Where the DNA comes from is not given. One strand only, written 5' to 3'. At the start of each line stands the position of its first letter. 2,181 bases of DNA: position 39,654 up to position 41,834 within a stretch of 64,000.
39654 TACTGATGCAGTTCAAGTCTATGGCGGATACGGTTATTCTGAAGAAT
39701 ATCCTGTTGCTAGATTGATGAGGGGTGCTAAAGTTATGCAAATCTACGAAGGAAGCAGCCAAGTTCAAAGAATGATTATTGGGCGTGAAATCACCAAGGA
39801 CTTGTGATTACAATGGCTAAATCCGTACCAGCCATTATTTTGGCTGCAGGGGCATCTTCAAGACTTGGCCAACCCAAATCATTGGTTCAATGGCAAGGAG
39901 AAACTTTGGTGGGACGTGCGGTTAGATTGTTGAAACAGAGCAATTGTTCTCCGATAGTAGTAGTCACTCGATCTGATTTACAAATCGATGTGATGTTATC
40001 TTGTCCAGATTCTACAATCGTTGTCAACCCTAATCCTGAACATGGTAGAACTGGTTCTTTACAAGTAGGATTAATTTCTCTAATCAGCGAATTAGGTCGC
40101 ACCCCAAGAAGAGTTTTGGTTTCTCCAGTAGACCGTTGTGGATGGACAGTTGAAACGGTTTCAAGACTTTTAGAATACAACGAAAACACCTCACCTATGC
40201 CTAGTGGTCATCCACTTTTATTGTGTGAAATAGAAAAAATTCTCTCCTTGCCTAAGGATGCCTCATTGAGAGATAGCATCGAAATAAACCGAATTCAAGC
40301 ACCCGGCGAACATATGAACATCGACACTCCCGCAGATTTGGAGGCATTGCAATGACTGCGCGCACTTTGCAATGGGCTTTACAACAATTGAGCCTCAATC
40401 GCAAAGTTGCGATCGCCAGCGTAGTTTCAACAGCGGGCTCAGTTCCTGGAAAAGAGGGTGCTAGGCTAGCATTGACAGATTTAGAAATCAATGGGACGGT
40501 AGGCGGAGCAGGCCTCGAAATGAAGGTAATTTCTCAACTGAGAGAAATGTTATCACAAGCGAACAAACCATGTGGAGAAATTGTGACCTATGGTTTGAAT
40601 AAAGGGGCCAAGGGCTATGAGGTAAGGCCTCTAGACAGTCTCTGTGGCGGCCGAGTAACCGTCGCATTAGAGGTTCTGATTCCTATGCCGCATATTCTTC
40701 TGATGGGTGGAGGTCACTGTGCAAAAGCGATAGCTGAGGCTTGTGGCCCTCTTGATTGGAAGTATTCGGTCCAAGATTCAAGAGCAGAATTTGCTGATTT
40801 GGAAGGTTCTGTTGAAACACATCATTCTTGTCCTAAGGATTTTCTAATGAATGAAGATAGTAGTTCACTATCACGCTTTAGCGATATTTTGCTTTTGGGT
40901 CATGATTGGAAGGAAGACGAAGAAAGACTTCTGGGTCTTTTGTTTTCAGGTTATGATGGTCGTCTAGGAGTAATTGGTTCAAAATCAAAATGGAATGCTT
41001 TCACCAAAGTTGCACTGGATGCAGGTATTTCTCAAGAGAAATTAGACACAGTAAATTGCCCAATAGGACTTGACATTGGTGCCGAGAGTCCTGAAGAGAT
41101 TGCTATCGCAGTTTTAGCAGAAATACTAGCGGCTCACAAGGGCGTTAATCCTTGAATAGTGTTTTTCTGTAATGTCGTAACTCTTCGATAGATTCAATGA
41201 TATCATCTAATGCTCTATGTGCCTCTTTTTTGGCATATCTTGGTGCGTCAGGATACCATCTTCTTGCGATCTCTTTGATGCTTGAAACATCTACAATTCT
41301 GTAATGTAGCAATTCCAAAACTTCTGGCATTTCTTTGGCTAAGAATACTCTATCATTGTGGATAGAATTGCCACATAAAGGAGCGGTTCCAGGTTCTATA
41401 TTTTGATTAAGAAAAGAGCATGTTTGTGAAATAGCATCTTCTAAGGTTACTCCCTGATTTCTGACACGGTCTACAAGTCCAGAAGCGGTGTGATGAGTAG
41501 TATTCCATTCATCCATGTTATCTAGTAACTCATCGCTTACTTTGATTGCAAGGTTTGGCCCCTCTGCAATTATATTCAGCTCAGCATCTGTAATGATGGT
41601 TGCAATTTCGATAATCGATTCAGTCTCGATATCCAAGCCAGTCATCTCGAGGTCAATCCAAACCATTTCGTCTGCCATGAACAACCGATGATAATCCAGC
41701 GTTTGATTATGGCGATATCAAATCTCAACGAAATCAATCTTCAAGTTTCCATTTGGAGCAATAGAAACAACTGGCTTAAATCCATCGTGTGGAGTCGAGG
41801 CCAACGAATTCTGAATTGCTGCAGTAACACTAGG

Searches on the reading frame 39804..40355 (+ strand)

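Call 15: search_protein_families(library=pfam, proteins=[window:39804-40355:+])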
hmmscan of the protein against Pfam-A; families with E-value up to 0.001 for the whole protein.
window:39804-40355:+ (183 aa): 2 families
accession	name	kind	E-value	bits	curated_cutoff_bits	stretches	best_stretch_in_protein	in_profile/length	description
PF12804.13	NTP_transf_3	-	1e-21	78.2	27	1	10-127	1-112/160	MobA-like NTP transferase domain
PF01128.25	IspD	-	7e-05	23.1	27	1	9-127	2-118/221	2-C-methyl-D-erythritol 4-phosphate cytidylyltransferase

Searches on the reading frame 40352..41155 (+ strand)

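Call 15: search_protein_families(library=pfam, proteins=[window:40352-41155:+])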
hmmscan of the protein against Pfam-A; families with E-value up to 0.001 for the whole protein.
window:40352-41155:+ (267 aa): 2 families
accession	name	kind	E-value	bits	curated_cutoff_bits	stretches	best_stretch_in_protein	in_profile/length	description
PF13478.12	XdhC_C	-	1.5e-27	97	29.7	1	116-258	2-125/125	XdhC Rossmann domain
PF02625.21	XdhC_CoxI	-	1.2e-12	48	24.3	1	16-80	5-67/68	XdhC and CoxI family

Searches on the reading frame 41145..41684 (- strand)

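Call 15: search_protein_families(library=pfam, proteins=[window:41145-41684:-])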
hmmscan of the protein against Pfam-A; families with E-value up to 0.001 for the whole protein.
window:41145-41684:- (179 aa): 2 families
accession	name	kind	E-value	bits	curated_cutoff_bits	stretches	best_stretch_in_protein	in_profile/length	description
PF00929.31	RNase_T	-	1.5e-30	107.3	24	1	8-168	1-163/164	Exonuclease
PF16473.11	Rv2179c-like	-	0.00012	22.3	27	1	8-165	3-169/177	3'-5' exoribonuclease Rv2179c-like domain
